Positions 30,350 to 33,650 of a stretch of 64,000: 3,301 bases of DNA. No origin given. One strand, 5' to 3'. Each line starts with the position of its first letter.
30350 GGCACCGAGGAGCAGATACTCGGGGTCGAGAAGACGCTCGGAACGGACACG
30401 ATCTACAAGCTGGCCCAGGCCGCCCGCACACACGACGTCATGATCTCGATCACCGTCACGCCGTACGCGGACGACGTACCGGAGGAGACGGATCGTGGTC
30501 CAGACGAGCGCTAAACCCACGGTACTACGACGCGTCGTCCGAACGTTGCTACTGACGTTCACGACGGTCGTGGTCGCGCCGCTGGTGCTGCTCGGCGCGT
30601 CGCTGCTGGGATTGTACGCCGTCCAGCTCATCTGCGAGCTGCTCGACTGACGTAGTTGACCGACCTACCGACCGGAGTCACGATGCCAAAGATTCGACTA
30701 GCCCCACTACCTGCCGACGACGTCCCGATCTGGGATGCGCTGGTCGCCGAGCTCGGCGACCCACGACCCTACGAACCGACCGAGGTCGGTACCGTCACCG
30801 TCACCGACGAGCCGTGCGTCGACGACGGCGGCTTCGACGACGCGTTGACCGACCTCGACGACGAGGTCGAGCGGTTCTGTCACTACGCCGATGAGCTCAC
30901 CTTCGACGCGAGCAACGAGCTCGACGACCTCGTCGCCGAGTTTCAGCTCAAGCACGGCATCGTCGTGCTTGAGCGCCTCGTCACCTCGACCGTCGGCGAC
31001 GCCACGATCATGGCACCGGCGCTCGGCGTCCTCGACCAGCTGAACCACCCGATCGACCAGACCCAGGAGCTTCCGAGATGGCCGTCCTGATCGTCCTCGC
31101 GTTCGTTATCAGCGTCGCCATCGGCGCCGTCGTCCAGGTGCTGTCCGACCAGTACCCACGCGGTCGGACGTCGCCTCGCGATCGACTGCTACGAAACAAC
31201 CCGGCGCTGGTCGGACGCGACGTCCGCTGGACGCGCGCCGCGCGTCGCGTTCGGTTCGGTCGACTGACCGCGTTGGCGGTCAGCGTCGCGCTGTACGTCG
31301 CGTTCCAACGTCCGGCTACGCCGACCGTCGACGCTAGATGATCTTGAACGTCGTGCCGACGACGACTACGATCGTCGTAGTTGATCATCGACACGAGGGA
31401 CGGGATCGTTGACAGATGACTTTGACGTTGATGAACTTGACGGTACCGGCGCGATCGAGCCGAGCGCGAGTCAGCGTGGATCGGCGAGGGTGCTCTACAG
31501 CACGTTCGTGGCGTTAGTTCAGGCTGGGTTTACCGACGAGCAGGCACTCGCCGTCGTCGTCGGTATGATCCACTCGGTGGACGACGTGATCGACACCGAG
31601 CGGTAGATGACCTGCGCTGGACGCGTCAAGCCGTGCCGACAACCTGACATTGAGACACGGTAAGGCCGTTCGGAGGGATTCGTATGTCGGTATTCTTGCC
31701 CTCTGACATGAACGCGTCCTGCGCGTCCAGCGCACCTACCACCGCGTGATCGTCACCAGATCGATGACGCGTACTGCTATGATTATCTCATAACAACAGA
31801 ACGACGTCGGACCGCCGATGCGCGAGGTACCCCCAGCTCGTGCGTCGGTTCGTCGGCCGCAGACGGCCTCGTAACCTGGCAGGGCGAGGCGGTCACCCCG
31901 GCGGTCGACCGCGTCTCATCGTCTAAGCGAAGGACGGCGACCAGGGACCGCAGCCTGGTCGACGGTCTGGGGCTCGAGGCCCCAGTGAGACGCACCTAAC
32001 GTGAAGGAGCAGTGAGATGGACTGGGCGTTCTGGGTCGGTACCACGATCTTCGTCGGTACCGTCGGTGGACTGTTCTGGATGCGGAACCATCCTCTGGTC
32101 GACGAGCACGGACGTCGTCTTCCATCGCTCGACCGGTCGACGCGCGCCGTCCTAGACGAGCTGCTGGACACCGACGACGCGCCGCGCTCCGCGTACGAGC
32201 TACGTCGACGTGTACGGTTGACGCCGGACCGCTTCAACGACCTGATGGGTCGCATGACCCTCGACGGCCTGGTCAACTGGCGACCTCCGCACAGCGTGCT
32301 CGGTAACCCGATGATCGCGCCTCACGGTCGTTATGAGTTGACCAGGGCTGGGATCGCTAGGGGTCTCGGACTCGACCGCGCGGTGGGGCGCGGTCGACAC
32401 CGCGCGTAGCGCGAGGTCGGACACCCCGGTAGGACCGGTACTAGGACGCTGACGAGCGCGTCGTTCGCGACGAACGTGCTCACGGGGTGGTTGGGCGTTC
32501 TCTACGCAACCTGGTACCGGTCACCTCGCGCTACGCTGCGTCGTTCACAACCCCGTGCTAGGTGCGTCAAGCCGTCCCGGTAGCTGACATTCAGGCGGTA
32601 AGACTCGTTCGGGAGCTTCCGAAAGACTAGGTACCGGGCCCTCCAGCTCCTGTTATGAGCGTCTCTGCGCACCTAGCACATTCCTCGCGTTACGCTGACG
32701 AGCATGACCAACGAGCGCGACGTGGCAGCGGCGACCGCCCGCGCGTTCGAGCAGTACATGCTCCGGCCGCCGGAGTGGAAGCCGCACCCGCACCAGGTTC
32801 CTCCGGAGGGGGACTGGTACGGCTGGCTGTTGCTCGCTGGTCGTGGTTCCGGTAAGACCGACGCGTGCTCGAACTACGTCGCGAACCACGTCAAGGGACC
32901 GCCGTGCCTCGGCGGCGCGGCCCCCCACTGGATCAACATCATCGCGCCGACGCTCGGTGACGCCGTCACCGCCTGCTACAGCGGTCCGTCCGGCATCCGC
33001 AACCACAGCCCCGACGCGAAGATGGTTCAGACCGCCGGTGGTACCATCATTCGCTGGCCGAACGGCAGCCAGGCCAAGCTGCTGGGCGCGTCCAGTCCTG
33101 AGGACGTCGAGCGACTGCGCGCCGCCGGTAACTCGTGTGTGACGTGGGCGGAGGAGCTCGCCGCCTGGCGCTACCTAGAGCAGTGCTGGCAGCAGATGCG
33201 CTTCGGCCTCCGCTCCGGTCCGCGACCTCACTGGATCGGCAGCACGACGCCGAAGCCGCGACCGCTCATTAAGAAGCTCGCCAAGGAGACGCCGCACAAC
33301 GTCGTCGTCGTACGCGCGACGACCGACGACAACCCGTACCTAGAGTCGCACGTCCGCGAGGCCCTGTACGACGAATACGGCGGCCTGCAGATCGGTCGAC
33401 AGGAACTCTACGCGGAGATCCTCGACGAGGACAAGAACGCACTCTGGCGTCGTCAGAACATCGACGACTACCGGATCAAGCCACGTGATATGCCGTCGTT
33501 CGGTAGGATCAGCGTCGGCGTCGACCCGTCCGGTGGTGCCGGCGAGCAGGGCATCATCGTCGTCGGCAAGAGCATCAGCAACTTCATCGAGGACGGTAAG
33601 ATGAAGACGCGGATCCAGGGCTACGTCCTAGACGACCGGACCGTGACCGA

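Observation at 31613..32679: Two covarying copies of a ~122-nt three-helix element flank the gene upstream of terL (candidate new phage RNA, or a packaging-site structure)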

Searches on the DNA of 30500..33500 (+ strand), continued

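Call 29: search_with_rna_model(model_id=R1, sources=[L031, L032, L033, L034, L035, L036, L037, L038, L039, L040], max_evalue=1, show_alignments=6)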
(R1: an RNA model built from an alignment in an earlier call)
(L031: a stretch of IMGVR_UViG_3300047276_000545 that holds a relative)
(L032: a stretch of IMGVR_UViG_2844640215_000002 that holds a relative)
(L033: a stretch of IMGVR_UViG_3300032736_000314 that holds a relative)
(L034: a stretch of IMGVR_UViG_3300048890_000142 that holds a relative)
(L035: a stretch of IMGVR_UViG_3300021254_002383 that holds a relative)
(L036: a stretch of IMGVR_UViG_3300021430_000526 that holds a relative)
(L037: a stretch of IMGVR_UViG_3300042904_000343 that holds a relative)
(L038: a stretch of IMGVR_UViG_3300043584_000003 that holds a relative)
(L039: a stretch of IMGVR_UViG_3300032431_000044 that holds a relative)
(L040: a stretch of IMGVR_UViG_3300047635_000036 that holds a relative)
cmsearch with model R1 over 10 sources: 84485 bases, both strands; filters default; matches with E-value up to 1: 6.
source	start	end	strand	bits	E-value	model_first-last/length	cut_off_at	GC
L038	773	891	+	115.9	3.9e-23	1-118/118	no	0.58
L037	9849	9962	-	110.4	6.4e-22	1-118/118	no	0.65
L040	9046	9165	+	64.9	4.8e-12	1-118/118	no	0.66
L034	2586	2708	+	57.6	1.8e-10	1-118/118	no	0.62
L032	1704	1774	+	34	2.3e-05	19-99/118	no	0.69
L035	2333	2454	-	15.6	0.23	1-118/118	no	0.52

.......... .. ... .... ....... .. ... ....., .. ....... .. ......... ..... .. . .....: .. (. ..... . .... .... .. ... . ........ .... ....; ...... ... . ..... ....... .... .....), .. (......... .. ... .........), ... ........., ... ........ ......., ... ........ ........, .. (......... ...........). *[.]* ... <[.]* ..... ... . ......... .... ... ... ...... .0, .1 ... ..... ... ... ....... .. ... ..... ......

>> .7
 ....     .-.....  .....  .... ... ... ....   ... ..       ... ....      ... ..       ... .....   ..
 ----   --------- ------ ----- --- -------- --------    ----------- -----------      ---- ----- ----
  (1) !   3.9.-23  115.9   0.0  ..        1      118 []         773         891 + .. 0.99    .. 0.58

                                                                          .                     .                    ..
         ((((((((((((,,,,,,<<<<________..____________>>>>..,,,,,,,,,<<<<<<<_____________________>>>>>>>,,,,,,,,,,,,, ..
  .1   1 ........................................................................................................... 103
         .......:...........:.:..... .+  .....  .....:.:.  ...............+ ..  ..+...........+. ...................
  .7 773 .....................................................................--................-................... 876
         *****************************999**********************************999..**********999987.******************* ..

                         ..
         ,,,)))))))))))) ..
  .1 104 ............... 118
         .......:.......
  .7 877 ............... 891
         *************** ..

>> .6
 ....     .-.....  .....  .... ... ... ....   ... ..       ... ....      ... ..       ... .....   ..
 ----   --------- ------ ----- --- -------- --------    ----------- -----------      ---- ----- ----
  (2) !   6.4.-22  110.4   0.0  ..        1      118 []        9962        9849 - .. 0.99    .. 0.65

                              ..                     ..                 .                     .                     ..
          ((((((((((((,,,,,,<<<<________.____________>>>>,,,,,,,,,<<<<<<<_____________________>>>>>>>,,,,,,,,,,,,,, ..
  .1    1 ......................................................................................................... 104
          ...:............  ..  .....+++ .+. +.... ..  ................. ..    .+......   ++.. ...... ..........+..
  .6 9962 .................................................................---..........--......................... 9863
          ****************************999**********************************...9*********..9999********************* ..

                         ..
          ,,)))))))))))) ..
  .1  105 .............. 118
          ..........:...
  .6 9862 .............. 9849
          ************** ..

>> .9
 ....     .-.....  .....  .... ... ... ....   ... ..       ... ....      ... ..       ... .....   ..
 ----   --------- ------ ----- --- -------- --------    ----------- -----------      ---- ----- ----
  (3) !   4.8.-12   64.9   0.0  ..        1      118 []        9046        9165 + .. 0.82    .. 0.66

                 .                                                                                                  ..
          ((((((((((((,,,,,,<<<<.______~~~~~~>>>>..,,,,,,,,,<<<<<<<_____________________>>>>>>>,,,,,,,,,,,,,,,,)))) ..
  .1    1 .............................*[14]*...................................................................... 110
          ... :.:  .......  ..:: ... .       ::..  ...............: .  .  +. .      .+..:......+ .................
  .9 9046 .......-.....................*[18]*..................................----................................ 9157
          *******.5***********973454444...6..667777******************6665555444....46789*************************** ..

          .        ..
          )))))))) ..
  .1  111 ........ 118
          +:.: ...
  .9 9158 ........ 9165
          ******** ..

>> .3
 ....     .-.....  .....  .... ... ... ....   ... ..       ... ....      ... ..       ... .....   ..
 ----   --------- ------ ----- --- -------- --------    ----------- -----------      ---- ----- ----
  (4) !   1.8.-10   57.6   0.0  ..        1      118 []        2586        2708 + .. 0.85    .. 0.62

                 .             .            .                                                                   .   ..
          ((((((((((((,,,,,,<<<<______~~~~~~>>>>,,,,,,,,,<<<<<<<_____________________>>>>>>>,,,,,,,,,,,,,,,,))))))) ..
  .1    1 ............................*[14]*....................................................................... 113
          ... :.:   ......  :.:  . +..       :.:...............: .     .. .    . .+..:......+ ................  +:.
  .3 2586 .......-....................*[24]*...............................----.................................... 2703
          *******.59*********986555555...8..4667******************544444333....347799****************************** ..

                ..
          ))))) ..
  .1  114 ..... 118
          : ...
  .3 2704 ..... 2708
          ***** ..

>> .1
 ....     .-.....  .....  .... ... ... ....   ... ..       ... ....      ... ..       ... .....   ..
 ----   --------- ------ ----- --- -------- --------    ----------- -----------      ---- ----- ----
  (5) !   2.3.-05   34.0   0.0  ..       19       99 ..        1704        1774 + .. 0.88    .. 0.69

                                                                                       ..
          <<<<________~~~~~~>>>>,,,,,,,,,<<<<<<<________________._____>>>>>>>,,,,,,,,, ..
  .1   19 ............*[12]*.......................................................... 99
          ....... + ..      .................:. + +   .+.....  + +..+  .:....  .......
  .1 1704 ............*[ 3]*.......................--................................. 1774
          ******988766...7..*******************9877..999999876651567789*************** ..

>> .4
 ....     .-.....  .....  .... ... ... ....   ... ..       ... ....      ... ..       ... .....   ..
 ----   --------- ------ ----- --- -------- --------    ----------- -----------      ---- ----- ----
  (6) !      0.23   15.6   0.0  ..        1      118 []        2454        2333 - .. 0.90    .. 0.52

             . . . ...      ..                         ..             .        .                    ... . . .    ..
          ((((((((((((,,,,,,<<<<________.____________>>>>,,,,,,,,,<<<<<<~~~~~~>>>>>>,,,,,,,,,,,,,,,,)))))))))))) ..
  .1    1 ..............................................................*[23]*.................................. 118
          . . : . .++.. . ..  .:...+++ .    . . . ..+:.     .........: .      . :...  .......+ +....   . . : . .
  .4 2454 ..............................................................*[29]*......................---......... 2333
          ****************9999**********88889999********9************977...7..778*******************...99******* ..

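Call 39: search_with_rna_model(model_id=R1, sources=[L041, L042, L043, L044, L045, L046, L047, L048, L049, L050, L051, L052, L053, L054, L055, L056, L057, L058, L059, L060, L061, L062, L063, L064, L065, L066, L067, L068, L069, L070, L071, L072, L073, L074, L075, L076, L077, L078, L079, L080, L081, L082, L083, L084, L085, L086, L087, L088, L089, L090, L091, L092, L093, L094, L095], max_evalue=1, show_alignments=0)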
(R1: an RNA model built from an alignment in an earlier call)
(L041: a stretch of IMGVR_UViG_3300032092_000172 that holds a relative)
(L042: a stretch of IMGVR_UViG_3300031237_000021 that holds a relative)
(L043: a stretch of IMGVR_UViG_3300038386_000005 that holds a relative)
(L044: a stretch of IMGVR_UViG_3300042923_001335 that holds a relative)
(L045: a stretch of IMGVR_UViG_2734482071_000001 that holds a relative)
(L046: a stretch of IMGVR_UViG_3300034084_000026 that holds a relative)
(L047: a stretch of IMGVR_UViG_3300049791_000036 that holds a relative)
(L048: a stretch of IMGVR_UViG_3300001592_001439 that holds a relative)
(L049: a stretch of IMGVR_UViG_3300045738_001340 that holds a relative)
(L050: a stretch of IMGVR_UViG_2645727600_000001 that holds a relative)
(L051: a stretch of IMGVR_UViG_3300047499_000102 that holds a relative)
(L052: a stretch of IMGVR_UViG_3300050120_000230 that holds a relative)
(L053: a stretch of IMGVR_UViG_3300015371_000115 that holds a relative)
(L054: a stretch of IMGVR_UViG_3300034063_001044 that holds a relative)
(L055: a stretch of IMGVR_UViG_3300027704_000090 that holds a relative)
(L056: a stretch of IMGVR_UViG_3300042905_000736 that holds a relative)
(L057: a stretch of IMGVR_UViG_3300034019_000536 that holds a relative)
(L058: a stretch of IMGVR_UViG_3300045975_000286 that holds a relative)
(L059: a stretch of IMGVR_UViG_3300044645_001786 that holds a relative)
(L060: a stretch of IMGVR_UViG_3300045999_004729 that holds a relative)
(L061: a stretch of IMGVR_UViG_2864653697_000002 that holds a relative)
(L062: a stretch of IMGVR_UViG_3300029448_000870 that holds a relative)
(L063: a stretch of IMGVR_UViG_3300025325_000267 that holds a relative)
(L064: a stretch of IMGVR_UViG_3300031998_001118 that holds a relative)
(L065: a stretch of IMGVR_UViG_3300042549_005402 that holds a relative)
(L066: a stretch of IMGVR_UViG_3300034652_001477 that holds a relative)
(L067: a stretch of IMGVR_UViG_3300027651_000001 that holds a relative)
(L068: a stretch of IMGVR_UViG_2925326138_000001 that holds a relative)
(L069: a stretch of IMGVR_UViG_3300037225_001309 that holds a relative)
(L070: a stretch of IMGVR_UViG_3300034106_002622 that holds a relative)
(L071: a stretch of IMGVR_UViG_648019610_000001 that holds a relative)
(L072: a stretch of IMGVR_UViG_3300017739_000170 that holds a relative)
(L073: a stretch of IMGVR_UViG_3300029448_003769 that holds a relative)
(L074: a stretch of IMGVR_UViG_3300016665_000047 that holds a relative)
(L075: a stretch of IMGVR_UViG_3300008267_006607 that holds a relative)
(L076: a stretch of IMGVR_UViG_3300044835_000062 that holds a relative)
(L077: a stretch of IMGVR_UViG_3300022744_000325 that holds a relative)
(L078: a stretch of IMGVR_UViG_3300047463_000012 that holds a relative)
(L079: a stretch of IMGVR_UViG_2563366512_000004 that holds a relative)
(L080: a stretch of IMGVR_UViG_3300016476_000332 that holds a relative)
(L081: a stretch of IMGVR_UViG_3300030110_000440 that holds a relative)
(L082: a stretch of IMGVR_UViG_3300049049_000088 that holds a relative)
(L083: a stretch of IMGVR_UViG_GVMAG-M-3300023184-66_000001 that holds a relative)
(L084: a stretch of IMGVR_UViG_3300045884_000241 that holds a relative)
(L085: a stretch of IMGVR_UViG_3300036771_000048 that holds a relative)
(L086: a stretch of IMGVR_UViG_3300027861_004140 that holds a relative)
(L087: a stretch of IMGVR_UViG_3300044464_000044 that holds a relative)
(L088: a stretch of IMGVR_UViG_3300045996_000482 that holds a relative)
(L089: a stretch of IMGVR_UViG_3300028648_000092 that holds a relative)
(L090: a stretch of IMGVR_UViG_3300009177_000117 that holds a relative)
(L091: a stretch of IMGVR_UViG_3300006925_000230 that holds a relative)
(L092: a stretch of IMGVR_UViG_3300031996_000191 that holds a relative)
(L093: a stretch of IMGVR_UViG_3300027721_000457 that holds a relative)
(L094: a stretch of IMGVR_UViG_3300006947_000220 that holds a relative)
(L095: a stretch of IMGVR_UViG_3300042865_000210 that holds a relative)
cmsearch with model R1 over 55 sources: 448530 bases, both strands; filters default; matches with E-value up to 1: 8.
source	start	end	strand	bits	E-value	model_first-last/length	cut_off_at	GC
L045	2019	2136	+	79.5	1.7e-14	1-118/118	no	0.74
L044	3842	3968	-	78.1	3.3e-14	1-118/118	no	0.71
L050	942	1069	+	77.5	4.5e-14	1-118/118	no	0.72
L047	3912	4039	+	65.9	1.5e-11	1-118/118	no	0.63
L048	1933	2049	-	59.1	4.6e-10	1-118/118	no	0.67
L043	3872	3990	-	51.3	2.2e-08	1-118/118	no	0.66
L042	2204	2297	-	50.8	2.9e-08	1-118/118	no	0.71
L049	8938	9054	-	22.3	0.044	1-118/118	no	0.68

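Call 40: search_with_rna_model(model_id=R1, sources=[window, L001, L002, L032, L034, L040, L041, L042, L043, L044, L045, L046, L047, L048, L049, L050, L051, L052], max_evalue=0.05, make_alignment=true, filters=default)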
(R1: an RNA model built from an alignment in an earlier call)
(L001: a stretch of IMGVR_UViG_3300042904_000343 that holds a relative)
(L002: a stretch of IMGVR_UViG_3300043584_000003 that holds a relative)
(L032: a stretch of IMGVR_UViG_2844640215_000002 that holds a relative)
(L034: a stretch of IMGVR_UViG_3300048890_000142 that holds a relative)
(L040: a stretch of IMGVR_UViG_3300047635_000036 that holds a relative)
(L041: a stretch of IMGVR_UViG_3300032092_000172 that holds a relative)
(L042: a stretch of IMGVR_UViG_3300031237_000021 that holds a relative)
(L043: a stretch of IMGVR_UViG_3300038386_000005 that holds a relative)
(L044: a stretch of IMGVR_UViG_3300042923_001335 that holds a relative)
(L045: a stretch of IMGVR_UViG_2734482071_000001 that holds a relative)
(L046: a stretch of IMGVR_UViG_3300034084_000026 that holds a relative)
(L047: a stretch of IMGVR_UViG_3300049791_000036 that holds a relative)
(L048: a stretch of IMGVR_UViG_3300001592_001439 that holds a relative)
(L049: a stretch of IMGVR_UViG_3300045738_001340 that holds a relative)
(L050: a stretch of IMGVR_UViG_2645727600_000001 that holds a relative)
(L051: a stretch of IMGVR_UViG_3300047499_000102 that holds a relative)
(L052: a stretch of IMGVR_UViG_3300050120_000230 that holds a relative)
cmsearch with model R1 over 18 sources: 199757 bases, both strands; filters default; matches with E-value up to 0.05: 16.
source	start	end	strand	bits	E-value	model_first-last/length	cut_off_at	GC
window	31614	31733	+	125.6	7.5e-25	1-118/118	no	0.61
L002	3299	3417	+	115.9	9.3e-23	1-118/118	no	0.58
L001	2827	2940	+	110.4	1.5e-21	1-118/118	no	0.65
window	32555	32679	+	102.5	7.5e-20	1-118/118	no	0.6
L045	2019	2136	+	79.5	7.4e-15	1-118/118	no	0.74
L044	3842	3968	-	78.1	1.5e-14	1-118/118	no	0.71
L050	942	1069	+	77.5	2e-14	1-118/118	no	0.72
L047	3912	4039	+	65.9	6.6e-12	1-118/118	no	0.63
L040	9046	9165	+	64.9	1.1e-11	1-118/118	no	0.66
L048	1933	2049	-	59.1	2e-10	1-118/118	no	0.67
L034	2586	2708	+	57.6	4.2e-10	1-118/118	no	0.62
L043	3872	3990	-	51.3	9.9e-09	1-118/118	no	0.66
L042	2204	2297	-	50.8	1.3e-08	1-118/118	no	0.71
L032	1704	1774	+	34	5.5e-05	19-99/118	no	0.69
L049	8938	9054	-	22.3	0.02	1-118/118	no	0.68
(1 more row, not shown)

Alignment A4: 16 matches aligned to the model, 190 columns, each read 5' to 3' on its own strand. Consensus structure (alignment columns), stored with it:
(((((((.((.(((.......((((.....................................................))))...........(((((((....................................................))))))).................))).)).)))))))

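Call 47: search_dna_similar(query=window:31600-31745:+, collection=phages, mode=distant, max_evalue=0.01, max_rows=40)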
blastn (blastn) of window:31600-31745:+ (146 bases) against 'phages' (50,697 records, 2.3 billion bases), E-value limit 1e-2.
No match.
